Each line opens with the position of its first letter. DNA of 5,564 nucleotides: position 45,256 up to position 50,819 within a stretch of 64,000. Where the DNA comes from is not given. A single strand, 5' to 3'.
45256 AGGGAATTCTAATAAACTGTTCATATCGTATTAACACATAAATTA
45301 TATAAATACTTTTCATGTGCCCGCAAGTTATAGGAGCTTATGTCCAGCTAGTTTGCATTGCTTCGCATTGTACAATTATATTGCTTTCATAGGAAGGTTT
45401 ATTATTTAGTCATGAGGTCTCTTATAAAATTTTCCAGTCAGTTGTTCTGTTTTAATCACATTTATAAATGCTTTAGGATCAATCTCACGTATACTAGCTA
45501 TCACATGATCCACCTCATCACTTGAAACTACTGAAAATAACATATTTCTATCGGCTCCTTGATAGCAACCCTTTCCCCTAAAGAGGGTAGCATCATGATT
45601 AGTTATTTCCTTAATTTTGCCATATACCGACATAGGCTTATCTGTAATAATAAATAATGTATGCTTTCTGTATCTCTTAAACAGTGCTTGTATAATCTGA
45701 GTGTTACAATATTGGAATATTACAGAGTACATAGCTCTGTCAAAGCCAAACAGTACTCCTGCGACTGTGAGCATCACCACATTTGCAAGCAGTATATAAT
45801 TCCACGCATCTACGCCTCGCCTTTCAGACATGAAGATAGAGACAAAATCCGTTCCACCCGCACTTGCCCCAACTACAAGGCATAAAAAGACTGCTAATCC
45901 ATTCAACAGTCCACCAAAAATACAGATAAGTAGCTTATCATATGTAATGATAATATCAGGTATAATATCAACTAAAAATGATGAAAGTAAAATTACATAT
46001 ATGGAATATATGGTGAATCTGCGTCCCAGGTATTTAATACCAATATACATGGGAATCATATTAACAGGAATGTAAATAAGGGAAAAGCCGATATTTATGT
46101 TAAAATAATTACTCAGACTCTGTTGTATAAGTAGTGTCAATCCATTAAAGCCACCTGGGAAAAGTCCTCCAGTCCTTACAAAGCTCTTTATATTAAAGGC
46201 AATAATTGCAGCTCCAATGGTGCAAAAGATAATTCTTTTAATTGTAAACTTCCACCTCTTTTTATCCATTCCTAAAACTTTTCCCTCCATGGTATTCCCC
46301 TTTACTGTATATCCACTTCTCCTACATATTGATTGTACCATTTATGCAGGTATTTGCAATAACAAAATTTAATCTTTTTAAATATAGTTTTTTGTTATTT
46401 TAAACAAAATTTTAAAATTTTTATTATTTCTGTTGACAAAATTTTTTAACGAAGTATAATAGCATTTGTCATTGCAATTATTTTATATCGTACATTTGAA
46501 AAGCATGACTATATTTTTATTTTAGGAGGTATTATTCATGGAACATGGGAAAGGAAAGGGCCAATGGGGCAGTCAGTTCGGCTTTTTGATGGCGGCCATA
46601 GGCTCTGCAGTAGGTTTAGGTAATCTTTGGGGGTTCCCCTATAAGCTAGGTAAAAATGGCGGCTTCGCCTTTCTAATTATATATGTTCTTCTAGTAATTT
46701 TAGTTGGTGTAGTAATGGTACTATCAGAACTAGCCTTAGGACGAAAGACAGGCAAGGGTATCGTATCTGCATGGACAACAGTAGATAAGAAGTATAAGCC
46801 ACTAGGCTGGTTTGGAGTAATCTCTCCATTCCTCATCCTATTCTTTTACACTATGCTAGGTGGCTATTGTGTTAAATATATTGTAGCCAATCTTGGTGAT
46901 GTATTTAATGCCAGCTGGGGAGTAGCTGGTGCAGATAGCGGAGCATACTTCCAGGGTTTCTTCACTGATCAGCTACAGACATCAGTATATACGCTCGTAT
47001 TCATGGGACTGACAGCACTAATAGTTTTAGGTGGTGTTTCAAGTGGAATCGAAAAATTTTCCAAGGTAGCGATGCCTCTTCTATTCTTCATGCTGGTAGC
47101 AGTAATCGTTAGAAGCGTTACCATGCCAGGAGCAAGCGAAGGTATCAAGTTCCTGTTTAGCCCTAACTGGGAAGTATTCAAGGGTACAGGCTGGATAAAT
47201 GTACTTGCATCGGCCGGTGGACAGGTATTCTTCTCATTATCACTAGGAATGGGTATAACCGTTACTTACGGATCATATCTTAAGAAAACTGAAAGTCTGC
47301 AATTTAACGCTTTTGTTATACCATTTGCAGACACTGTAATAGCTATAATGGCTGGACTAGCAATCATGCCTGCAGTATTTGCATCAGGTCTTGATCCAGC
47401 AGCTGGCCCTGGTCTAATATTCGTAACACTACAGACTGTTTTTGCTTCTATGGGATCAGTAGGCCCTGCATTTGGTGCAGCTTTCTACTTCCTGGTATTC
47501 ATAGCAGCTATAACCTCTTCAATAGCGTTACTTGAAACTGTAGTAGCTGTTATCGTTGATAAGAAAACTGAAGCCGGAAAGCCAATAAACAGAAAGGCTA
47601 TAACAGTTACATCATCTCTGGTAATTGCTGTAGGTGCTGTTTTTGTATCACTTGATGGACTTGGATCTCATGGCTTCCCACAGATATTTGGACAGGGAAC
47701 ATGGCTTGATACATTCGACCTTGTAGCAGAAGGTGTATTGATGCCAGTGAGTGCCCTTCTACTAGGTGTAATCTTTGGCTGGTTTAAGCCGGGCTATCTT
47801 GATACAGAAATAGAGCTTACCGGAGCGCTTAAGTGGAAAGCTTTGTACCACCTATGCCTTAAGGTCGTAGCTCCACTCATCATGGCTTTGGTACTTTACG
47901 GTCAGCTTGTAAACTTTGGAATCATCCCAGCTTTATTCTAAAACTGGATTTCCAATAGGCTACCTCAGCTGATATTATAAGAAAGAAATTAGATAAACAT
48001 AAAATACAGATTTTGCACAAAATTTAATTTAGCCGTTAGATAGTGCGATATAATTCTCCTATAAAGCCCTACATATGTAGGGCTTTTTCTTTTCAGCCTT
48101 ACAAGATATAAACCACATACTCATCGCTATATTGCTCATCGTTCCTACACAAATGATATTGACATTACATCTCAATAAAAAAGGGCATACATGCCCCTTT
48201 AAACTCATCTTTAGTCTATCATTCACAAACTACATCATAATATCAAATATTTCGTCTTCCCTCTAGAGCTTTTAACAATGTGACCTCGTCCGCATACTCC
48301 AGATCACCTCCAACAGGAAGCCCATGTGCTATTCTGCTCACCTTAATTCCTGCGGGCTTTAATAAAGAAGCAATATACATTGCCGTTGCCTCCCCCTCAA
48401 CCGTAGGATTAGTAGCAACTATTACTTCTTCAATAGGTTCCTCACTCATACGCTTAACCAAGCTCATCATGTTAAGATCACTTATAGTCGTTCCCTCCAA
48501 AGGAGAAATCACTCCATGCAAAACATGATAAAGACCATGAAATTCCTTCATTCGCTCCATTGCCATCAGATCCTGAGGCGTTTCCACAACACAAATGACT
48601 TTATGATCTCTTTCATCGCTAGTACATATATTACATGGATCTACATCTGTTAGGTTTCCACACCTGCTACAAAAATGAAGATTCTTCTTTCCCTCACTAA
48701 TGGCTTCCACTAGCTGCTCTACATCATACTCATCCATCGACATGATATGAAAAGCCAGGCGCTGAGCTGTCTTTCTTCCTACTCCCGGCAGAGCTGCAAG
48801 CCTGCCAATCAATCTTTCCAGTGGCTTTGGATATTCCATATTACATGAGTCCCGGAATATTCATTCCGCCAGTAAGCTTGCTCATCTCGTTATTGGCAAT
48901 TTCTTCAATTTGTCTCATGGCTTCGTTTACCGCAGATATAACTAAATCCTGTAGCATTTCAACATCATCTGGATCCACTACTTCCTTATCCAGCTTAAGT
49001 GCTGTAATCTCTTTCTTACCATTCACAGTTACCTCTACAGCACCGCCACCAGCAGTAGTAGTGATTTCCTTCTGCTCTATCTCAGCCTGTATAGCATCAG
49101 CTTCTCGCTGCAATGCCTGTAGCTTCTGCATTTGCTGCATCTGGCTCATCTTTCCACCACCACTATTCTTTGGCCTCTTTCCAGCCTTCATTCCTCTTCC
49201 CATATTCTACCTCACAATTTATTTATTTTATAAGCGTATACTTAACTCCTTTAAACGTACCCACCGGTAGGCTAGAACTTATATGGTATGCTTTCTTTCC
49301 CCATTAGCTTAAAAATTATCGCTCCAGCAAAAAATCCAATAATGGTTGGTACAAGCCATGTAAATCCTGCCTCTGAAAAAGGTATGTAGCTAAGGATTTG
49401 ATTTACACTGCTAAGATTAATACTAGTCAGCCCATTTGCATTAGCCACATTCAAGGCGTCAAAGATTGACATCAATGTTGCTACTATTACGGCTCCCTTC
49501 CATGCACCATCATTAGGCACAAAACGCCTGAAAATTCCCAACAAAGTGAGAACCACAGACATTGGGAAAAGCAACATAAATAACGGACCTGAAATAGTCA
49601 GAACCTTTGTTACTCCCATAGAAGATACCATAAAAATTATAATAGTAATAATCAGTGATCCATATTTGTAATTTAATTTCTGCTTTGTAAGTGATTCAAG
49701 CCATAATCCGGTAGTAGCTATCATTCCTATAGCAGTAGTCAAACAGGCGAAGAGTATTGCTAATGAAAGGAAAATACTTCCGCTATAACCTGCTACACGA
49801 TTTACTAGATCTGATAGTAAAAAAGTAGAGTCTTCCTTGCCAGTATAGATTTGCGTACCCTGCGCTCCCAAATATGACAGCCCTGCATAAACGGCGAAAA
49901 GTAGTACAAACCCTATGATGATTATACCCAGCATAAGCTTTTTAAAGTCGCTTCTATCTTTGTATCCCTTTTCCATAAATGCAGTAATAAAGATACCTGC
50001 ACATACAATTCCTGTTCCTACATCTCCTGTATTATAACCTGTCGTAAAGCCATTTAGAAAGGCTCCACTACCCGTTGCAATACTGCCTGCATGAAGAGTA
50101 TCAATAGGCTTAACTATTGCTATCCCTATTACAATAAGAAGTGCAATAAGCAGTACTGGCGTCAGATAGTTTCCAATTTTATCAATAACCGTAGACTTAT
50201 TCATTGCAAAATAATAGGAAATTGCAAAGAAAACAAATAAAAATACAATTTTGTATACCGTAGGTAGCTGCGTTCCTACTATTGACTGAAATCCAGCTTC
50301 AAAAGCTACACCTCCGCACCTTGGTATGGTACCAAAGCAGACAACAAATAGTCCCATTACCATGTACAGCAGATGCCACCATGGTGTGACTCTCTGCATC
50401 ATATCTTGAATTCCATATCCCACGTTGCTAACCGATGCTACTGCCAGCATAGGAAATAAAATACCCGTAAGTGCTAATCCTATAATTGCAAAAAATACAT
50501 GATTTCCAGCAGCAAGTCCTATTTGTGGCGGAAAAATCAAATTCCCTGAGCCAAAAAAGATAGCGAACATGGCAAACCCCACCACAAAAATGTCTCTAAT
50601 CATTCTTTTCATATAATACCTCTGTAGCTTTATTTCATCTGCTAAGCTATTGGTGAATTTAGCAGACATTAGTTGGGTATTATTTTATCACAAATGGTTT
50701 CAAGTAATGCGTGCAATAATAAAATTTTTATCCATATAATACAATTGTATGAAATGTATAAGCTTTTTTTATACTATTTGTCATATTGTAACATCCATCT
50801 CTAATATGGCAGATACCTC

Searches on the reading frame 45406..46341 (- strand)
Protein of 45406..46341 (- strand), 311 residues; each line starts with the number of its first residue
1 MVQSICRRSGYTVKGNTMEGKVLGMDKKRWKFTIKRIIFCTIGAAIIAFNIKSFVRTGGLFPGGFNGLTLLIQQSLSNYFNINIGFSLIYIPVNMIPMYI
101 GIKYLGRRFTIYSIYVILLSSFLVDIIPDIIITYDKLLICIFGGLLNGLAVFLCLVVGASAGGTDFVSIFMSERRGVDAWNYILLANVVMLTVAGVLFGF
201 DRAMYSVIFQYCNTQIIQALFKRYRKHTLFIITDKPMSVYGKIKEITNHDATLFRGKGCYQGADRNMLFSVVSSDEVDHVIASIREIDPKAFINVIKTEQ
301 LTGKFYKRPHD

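Call 67: search_protein_families(library=pfam, proteins=[window:45406-46341:-], max_evalue=0.00001)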
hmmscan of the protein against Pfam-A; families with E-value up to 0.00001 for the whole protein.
window:45406-46341:- (311 aa): 2 families
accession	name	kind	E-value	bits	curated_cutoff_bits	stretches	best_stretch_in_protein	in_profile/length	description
PF02588.21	YitT_membrane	-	3.8e-45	154.2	24.3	1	37-243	2-204/205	Uncharacterised 5xTM membrane BCR, YitT family COG1284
PF10035.14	DUF2179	-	7.6e-16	58.1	22.8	1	249-303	1-55/55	Uncharacterized protein conserved in bacteria (DUF2179)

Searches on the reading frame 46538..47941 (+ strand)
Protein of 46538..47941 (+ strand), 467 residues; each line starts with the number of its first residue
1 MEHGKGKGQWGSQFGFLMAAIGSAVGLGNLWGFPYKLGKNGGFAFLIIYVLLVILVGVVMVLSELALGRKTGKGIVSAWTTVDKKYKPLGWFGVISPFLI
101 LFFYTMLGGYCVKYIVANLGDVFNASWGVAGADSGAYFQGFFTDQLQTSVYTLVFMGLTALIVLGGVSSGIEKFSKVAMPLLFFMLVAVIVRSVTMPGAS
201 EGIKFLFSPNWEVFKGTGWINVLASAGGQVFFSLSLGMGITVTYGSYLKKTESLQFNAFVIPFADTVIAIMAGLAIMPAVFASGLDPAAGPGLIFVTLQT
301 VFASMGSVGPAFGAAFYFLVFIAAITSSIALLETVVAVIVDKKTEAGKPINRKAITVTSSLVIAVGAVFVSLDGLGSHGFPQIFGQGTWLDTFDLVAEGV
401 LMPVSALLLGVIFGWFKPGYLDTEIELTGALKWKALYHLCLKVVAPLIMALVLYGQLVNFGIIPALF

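Call 67: search_protein_families(library=pfam, proteins=[window:46538-47941:+], max_evalue=0.00001)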
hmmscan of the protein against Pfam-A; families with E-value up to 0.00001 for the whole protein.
window:46538-47941:+ (467 aa): 1 family
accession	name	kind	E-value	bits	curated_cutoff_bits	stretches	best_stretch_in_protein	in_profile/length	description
PF00209.24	SNF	-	2.3e-53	182.1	27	2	155-460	183-484/524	Sodium:neurotransmitter symporter family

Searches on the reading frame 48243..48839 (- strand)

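Call 67: search_protein_families(library=pfam, proteins=[window:48243-48839:-], max_evalue=0.00001)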
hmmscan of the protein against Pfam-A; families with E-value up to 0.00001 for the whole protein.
window:48243-48839:- (198 aa): 5 families
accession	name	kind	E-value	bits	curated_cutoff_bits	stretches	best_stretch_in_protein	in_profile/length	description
PF13662.12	Toprim_4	-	7.9e-26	90.5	25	1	81-171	2-85/85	Toprim domain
PF21176.3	RecR_HhH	-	1e-15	57.7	27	1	7-49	1-43/45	RecR, helix-hairpin-helix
PF21175.2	RecR_C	-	3.1e-13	49.3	22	1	173-196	1-24/24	RecR, C-terminal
PF01751.28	Toprim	-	1.4e-11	44.9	23.1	1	81-168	1-94/96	Toprim domain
PF02132.21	RecR_ZnF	-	3.2e-09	36.8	22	1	54-74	1-21/21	RecR, Cys4-zinc finger domain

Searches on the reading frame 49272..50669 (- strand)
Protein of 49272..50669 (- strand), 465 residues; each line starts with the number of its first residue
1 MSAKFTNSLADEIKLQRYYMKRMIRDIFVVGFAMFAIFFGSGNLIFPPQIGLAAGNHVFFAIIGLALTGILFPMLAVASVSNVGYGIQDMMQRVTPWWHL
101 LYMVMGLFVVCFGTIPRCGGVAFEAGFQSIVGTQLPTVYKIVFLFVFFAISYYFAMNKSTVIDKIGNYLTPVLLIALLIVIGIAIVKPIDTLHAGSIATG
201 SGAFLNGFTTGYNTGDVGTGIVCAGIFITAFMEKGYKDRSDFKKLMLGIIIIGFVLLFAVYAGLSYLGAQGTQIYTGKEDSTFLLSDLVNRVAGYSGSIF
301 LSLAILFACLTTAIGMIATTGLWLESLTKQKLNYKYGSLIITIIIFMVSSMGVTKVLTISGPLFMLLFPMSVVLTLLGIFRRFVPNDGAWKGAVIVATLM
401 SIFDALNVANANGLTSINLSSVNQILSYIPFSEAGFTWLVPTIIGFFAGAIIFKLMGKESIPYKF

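Call 67: search_protein_families(library=pfam, proteins=[window:49272-50669:-], max_evalue=0.00001)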
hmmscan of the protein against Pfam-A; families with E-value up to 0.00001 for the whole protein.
window:49272-50669:- (465 aa): 1 family
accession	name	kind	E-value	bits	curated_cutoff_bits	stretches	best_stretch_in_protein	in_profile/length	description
PF05525.19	Branch_AA_trans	-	2.5e-95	320.4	22.3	1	25-454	3-427/429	Branched-chain amino acid transport protein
